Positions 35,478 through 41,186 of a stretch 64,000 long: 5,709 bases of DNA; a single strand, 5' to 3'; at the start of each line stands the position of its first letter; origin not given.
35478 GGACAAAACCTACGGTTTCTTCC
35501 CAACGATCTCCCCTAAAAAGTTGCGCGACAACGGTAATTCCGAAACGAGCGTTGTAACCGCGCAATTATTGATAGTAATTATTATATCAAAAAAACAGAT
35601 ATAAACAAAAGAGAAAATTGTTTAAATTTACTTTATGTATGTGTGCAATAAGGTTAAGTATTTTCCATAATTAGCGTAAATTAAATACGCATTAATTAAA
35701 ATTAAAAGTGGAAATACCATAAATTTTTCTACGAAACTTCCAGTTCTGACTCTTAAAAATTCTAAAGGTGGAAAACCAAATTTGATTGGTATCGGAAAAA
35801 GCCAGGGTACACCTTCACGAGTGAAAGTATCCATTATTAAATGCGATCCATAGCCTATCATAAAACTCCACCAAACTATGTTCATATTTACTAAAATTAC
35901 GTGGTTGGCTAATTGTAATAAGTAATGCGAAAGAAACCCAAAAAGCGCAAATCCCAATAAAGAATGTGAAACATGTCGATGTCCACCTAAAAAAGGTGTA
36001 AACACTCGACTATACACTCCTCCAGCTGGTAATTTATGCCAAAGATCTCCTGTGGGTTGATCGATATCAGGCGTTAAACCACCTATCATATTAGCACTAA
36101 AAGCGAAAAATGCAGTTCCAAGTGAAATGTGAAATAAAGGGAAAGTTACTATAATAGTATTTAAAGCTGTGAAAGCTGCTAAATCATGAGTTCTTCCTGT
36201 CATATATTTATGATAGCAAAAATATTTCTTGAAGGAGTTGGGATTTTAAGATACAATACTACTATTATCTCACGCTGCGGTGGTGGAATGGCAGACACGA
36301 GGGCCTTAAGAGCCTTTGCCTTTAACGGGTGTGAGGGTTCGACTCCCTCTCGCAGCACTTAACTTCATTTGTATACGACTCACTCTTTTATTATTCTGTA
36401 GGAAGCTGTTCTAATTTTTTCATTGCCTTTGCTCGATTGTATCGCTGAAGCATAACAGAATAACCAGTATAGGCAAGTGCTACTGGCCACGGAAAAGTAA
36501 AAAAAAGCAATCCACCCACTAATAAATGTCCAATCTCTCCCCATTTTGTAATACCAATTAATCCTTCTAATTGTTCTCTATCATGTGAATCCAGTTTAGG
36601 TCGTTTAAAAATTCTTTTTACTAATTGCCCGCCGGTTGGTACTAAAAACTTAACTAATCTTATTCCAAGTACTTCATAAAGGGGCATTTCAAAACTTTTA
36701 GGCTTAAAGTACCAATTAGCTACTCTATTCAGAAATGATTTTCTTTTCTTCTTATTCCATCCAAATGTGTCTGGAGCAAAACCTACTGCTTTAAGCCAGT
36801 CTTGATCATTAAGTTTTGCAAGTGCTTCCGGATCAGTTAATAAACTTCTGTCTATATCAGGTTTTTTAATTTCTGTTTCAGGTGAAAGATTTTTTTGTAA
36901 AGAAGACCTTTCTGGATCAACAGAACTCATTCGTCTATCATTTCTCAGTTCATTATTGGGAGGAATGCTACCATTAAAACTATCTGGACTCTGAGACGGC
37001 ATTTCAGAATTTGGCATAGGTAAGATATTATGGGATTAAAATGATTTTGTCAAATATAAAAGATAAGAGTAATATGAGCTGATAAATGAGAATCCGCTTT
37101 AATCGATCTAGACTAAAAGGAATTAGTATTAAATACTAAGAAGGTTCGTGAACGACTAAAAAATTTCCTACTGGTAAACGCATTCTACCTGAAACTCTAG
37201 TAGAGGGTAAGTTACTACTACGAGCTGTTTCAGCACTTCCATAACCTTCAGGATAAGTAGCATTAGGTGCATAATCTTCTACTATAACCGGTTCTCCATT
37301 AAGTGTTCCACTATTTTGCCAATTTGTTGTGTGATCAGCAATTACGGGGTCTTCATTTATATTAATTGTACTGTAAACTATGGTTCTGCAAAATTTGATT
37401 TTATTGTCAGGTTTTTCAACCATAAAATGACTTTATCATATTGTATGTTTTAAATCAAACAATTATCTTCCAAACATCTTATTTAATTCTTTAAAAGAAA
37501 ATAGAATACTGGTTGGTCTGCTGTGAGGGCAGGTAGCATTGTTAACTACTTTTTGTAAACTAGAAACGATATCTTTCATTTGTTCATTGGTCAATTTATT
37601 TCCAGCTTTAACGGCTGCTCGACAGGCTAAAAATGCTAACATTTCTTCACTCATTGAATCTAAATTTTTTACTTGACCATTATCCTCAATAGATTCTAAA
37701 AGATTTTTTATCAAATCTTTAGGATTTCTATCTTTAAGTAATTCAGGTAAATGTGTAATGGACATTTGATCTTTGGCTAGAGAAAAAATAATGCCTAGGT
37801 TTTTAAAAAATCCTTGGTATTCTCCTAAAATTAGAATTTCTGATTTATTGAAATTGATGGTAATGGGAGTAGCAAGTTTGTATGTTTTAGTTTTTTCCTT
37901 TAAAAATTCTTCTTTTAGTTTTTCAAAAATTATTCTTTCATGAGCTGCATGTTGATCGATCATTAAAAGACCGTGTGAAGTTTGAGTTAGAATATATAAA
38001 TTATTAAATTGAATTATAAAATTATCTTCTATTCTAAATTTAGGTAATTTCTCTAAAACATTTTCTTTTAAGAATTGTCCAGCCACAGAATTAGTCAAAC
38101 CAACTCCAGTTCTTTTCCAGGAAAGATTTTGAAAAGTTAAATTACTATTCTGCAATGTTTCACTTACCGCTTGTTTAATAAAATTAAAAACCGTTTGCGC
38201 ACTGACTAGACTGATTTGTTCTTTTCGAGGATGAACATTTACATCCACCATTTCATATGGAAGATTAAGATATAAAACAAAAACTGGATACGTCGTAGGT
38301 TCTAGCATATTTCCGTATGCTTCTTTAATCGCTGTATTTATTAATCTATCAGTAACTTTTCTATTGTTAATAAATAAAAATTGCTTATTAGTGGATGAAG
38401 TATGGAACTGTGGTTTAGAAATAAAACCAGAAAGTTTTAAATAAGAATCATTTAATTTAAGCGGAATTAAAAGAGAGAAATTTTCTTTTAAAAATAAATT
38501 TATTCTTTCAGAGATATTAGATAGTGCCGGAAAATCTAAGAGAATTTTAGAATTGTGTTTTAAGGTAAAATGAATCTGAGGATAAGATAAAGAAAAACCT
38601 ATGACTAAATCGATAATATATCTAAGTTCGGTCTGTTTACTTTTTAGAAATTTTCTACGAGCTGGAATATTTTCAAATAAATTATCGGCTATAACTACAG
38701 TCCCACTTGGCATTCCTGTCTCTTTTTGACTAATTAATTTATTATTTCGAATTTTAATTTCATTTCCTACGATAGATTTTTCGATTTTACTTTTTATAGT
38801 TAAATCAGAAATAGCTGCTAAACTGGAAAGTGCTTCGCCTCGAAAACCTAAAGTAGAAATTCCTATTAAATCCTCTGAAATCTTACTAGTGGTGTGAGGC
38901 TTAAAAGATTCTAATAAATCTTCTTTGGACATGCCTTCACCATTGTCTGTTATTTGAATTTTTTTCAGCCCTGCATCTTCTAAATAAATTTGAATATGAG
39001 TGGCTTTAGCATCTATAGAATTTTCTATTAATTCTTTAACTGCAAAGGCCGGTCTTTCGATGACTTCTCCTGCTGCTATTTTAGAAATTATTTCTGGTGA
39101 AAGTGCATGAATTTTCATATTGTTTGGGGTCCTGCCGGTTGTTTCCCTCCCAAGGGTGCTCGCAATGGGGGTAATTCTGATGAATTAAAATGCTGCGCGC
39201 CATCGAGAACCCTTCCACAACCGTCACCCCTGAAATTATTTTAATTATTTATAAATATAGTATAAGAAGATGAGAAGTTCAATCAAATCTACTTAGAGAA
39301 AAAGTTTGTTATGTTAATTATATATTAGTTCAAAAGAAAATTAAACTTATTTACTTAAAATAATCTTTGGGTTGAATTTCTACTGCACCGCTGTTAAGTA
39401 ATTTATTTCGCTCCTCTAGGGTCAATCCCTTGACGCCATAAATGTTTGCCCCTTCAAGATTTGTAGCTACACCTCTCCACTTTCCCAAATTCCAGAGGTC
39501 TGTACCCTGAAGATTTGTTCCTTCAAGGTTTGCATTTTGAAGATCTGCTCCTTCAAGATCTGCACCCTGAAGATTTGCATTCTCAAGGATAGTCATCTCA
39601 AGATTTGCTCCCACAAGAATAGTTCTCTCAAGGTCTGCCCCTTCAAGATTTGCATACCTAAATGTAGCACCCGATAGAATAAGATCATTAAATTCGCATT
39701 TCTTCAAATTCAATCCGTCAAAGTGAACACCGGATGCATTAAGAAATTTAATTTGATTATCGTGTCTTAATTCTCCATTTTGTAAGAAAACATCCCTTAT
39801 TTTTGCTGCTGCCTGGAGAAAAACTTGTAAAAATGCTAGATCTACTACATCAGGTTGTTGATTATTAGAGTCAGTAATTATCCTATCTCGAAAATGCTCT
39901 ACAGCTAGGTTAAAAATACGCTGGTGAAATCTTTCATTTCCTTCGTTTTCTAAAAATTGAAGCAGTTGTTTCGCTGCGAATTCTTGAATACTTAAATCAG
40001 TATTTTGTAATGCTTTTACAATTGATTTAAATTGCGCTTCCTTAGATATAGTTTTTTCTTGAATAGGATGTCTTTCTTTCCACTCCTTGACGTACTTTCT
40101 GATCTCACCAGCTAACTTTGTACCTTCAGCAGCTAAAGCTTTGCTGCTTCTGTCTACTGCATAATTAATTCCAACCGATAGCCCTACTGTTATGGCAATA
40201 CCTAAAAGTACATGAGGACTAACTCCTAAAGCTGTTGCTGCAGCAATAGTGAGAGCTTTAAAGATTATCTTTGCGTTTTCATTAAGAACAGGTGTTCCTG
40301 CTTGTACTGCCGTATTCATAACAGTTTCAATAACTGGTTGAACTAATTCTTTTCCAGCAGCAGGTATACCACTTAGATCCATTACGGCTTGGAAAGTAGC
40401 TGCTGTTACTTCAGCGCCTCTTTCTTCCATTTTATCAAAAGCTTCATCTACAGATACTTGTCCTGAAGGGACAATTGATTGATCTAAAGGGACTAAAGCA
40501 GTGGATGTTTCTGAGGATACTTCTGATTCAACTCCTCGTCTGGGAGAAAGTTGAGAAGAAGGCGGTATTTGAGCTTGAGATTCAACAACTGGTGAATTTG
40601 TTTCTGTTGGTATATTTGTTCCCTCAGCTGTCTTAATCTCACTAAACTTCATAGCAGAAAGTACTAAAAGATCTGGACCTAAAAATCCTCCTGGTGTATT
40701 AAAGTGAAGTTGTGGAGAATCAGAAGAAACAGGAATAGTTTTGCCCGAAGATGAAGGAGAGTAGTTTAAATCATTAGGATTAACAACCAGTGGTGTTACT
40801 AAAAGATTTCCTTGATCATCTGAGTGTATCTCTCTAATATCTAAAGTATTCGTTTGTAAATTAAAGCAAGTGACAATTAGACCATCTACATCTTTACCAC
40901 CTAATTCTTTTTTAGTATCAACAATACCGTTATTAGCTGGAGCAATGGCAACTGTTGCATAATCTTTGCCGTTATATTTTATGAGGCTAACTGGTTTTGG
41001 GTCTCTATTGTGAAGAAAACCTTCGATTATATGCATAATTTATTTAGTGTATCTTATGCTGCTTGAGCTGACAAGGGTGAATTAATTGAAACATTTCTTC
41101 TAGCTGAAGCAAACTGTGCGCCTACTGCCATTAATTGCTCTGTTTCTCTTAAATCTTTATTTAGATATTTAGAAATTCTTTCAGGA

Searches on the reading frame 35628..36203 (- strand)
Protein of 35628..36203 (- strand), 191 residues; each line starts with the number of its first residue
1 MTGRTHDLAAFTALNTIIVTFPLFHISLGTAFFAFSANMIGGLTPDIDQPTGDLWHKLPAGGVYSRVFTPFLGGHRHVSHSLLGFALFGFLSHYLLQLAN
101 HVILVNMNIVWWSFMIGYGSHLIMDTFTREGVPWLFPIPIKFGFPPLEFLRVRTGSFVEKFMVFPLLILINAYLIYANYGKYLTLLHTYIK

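Call 77: search_protein_families(library=pfam, proteins=[window:35628-36203:-], max_evalue=0.001)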
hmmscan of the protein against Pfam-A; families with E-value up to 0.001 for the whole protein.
window:35628-36203:- (191 aa): 2 families
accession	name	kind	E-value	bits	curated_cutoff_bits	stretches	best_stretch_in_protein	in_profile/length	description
PF04307.19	YdjM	-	3.2e-21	76.1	29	1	1-159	1-143/176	YdjM inner membrane protein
PF00882.24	Zn_dep_PLPC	-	0.0005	20.5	26.8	1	37-128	28-96/167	Zinc dependent phospholipase C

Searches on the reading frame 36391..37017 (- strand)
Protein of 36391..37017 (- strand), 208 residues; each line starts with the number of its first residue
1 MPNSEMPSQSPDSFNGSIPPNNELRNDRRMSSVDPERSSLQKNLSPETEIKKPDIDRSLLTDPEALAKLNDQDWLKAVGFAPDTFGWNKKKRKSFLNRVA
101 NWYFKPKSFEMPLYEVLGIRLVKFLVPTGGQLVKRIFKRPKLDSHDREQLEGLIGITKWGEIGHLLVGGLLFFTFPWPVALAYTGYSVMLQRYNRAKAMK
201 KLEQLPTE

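Call 77: search_protein_families(library=pfam, proteins=[window:36391-37017:-], max_evalue=0.001)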
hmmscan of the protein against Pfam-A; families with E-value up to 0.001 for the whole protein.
window:36391-37017:- (208 aa): 1 family
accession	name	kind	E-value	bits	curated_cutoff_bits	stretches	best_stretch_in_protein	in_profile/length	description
PF18927.5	CrtO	-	7.5e-14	52.6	27.3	1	101-201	2-120/123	Glycosyl-4,4'-diaponeurosporenoate acyltransferase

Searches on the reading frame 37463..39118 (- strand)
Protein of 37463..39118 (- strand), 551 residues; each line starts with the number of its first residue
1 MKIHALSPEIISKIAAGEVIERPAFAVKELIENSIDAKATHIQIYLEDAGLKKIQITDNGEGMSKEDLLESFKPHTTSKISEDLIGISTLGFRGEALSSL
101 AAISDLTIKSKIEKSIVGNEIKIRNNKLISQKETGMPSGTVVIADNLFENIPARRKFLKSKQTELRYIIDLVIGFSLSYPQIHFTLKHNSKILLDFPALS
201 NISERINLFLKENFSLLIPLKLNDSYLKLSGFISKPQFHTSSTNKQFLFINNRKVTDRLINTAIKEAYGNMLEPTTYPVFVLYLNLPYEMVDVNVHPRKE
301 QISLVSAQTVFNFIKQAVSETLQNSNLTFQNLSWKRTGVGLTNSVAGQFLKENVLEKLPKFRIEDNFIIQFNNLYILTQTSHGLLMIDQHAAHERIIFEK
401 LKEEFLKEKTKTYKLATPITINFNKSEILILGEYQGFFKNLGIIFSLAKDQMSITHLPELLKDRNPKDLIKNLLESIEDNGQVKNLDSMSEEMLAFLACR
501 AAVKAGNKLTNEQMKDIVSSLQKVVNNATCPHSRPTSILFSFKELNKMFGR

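Call 67: search_protein_families(library=pfam, proteins=[window:37463-39118:-], max_evalue=0.001)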
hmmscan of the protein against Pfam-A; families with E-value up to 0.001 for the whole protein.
window:37463-39118:- (551 aa): 4 families
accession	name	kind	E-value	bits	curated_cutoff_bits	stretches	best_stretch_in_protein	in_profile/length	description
PF08676.16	MutL_C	-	5.2e-35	120.7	25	1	368-509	1-142/142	MutL C terminal dimerisation domain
PF01119.25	DNA_mis_repair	-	3.3e-33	114.3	26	1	209-322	5-118/119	DNA mismatch repair protein, C-terminal domain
PF13589.12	HATPase_c_3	-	1.6e-17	64.2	25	1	24-123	4-105/137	Histidine kinase-, DNA gyrase B-, and HSP90-like ATPase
PF02518.31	HATPase_c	-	1.2e-08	35.8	26.4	1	24-81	7-64/111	Histidine kinase-, DNA gyrase B-, and HSP90-like ATPase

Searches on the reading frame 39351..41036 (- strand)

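Call 76: search_protein_families(library=pfam, proteins=[window:39351-41036:-], max_evalue=0.001)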
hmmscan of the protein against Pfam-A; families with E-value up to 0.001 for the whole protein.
window:39351-41036:- (561 aa): 3 families
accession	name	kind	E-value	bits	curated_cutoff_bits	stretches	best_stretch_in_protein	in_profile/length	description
PF00805.28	Pentapeptide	-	4.6e-21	74.5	20.2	2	484-516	8-40/40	Pentapeptide repeats (8 copies)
PF13599.13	Pentapeptide_4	-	2e-10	41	38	1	443-514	2-73/78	Pentapeptide repeat region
PF13576.12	Pentapeptide_3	-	9.1e-09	35.8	27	0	435-470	2-39/48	Pentapeptide repeats (9 copies)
